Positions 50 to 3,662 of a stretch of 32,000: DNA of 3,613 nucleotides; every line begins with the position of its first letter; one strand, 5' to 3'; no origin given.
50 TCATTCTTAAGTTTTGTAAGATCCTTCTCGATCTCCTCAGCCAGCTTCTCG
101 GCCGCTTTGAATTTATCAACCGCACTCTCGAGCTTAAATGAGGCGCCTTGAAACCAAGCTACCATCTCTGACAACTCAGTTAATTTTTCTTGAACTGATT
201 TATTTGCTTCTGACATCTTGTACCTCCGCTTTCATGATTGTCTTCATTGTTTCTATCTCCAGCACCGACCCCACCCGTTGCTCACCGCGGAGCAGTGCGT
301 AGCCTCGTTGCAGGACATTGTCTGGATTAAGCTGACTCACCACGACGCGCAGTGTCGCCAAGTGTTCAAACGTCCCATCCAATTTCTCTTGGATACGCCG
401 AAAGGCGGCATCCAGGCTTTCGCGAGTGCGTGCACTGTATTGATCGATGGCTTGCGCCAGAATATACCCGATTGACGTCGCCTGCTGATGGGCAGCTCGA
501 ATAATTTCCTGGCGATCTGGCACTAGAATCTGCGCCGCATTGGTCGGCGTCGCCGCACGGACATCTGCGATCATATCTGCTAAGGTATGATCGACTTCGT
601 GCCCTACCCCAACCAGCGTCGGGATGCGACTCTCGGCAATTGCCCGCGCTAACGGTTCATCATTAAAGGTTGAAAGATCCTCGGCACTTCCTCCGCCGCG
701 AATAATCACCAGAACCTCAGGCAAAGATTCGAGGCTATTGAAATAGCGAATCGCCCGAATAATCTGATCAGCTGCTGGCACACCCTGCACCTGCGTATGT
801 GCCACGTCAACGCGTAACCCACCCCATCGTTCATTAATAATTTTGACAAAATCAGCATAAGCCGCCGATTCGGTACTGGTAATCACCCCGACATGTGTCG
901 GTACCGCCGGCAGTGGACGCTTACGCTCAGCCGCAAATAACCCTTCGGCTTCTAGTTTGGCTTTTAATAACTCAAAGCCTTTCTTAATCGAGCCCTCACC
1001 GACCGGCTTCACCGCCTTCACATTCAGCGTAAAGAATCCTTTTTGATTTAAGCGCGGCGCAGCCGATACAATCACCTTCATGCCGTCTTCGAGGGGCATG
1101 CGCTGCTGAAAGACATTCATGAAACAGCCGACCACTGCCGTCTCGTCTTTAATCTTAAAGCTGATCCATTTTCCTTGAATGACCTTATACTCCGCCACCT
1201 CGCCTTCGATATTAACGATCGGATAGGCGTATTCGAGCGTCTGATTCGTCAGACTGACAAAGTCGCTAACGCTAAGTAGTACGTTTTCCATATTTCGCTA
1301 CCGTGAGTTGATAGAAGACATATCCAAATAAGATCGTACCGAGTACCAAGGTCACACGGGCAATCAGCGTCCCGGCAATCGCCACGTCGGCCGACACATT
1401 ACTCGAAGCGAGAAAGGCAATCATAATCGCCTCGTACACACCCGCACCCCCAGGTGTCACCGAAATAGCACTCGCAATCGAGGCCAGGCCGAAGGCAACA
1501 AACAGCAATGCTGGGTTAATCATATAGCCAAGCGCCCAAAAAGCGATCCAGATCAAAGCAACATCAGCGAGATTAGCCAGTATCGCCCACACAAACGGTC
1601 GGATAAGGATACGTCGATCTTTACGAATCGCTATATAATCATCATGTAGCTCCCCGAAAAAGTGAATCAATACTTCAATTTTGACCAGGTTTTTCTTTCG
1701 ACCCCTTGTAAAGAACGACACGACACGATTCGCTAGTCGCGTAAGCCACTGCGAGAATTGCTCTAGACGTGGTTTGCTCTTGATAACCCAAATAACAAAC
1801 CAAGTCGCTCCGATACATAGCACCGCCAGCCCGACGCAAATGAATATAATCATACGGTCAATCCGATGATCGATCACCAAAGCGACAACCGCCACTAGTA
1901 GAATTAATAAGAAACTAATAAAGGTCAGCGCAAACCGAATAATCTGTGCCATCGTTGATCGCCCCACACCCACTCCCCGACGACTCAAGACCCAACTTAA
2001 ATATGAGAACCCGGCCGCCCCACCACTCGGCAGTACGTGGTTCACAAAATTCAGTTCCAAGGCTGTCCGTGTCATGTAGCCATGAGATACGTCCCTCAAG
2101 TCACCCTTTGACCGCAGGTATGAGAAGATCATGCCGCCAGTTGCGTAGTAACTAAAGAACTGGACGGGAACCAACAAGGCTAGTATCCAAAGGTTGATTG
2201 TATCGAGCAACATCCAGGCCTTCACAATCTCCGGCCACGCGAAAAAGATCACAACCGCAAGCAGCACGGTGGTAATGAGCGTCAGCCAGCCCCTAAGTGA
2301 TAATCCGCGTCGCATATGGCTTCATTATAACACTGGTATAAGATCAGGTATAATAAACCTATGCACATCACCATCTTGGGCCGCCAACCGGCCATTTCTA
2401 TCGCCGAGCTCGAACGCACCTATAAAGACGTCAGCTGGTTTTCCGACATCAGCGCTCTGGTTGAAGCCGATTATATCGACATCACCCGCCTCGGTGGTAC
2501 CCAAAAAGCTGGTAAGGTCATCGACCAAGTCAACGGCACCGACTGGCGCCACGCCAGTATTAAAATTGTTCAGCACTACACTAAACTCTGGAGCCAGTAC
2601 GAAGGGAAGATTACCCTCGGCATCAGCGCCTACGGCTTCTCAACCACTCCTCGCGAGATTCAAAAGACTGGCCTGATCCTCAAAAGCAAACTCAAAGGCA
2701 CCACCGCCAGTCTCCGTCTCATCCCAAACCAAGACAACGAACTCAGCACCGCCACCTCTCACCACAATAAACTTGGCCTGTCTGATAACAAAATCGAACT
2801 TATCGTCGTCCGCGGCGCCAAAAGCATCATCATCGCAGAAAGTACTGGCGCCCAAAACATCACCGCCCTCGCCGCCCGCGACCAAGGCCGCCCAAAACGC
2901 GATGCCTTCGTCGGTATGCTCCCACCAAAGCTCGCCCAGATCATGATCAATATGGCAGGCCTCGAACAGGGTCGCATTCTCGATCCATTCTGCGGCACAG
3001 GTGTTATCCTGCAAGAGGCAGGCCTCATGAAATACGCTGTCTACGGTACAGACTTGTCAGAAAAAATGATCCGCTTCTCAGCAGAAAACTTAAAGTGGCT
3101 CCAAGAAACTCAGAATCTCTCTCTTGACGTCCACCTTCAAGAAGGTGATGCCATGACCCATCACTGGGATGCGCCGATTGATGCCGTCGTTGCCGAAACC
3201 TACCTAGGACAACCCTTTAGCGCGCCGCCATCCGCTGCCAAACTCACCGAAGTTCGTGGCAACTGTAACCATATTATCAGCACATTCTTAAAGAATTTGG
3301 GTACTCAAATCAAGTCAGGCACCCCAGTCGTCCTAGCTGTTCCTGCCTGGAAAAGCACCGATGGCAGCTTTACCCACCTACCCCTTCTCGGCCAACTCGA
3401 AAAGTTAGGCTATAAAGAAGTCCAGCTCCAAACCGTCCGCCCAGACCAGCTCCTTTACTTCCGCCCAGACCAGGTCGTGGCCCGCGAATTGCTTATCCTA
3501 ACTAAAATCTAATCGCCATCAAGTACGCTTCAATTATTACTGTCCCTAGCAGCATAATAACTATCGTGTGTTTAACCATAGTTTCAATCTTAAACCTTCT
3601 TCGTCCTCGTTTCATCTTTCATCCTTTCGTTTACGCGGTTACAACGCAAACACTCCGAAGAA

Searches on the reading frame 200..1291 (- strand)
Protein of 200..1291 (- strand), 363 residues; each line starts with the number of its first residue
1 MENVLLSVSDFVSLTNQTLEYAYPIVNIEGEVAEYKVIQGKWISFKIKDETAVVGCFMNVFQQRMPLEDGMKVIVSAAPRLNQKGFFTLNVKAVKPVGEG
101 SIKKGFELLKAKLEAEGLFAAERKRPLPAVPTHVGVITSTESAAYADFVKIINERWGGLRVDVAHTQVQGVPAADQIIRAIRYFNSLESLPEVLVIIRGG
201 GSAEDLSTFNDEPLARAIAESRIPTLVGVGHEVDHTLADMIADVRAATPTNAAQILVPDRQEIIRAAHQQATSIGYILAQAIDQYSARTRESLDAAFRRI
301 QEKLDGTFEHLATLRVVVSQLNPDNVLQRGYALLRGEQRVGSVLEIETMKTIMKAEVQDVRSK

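Call 6: search_protein_families(library=pfam, proteins=[window:200-1291:-], max_evalue=0.001)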
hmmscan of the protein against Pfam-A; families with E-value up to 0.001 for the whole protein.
window:200-1291:- (363 aa): 3 families
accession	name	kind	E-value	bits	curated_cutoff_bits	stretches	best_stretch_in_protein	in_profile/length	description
PF02601.20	Exonuc_VII_L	-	5.9e-67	226.8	35.9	2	118-305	1-186/315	Exonuclease VII, large subunit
PF13742.12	tRNA_anti_2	-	1.7e-08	35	27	1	6-94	1-94/95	OB-fold nucleic acid binding domain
PF01336.31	tRNA_anti-codon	-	4.9e-05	23.6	27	1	26-96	1-74/75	OB-fold nucleic acid binding domain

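Call 50: find_encoding_contigs(protein=window:200-1291:-, flank=10000, max_places=1)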
Protein window:200-1291:- (363 aa): 5 contigs read that carry it; 1 place shown.
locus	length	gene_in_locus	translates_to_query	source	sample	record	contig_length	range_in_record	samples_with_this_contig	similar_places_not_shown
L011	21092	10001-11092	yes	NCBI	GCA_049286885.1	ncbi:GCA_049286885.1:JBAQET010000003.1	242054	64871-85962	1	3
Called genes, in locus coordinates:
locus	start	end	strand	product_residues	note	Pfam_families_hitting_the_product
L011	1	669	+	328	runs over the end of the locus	PF18075:FtsX_ECD, PF02687:FtsX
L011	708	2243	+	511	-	PF07963:N_methyl (weak), PF25390:WD40_RLD, PF25384:Alsin_RLD (faint), PF00415:RCC1, PF13540:RCC1_2 (weak), PF25390:WD40_RLD, PF00415:RCC1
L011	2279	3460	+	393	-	PF05257:CHAP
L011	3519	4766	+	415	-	PF22694:CtpB_N-like, PF00595:PDZ, PF13180:PDZ_2, PF17820:PDZ_6, PF03572:Peptidase_S41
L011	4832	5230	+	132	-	PF00072:Response_reg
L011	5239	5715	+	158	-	-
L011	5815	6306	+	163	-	-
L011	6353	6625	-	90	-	PF01016:Ribosomal_L27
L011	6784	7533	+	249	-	-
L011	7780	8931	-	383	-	PF01555:N6_N4_Mtase (weak), PF01170:UPF0020, PF13847:Methyltransf_31 (weak), PF13649:Methyltransf_25 (weak)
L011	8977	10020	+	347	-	PF03706:LPG_synthase_TM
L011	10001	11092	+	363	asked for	PF13742:tRNA_anti_2, PF02601:Exonuc_VII_L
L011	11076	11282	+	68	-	-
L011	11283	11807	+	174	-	-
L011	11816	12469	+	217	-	-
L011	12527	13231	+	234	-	PF02518:HATPase_c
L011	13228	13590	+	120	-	PF00072:Response_reg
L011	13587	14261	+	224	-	PF11967:RecO_N, PF02565:RecO_C (weak)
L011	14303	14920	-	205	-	-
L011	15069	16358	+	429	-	PF00587:tRNA-synt_2b, PF03129:HGTP_anticodon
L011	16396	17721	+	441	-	PF07963:N_methyl (weak), PF03781:FGE-sulfatase (faint)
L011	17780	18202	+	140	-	PF08570:DUF1761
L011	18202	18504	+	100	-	PF04248:NTP_transf_9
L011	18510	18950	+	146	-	PF00075:RNase_H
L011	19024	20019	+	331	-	PF16162:KwaB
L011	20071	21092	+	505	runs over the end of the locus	PF05970:PIF1, PF13245:AAA_19, PF13401:AAA_22 (weak), PF13604:AAA_30, PF21530:Pif1_2B_dom (weak)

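Call 78: search_protein_families(library=pfam, proteins=[L011:16396-17721:+], max_evalue=0.01)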
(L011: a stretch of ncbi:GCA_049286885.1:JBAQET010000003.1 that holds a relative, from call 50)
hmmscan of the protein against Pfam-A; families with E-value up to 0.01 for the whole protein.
L011:16396-17721:+ (441 aa): 2 families
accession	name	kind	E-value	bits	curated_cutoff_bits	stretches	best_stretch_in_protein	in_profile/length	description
PF03781.23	FGE-sulfatase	-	3.7e-08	33.8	23.3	1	216-341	82-195/255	Sulfatase-modifying factor enzyme 1-like domain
PF07963.17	N_methyl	-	1.2e-07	31.4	21.2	1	10-34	2-26/27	Prokaryotic N-terminal methylation motif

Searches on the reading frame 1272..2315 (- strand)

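Call 6: search_protein_families(library=pfam, proteins=[window:1272-2315:-], max_evalue=0.001)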
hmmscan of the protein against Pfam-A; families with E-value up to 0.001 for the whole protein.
window:1272-2315:- (347 aa): 1 family
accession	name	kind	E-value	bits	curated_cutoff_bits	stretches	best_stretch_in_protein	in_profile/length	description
PF03706.18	LPG_synthase_TM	-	6.7e-28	98.5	33.4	1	17-331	6-302/302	Lysylphosphatidylglycerol synthase TM region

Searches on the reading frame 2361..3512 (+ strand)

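Call 6: search_protein_families(library=pfam, proteins=[window:2361-3512:+], max_evalue=0.001)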
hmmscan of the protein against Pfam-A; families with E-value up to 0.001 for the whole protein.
window:2361-3512:+ (383 aa): 6 families
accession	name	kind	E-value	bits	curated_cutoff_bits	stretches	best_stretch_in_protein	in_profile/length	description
PF01170.24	UPF0020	-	1.7e-10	41.4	22.3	1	183-244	7-96/197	RMKL-like, methyltransferase domain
PF01555.25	N6_N4_Mtase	-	4.2e-07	30.6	26.7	1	176-239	155-218/221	DNA methylase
PF13649.12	Methyltransf_25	-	3.9e-06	27.9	27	1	206-282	1-74/97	Methyltransferase domain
PF13847.12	Methyltransf_31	-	6.2e-06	26.4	27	1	204-291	5-92/145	Methyltransferase domain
PF08241.18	Methyltransf_11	-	0.00038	21.5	21.2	0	208-280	2-68/95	Methyltransferase domain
PF11599.14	AviRa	-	0.00048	20.1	25.7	1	204-249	53-102/232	RRNA methyltransferase AviRa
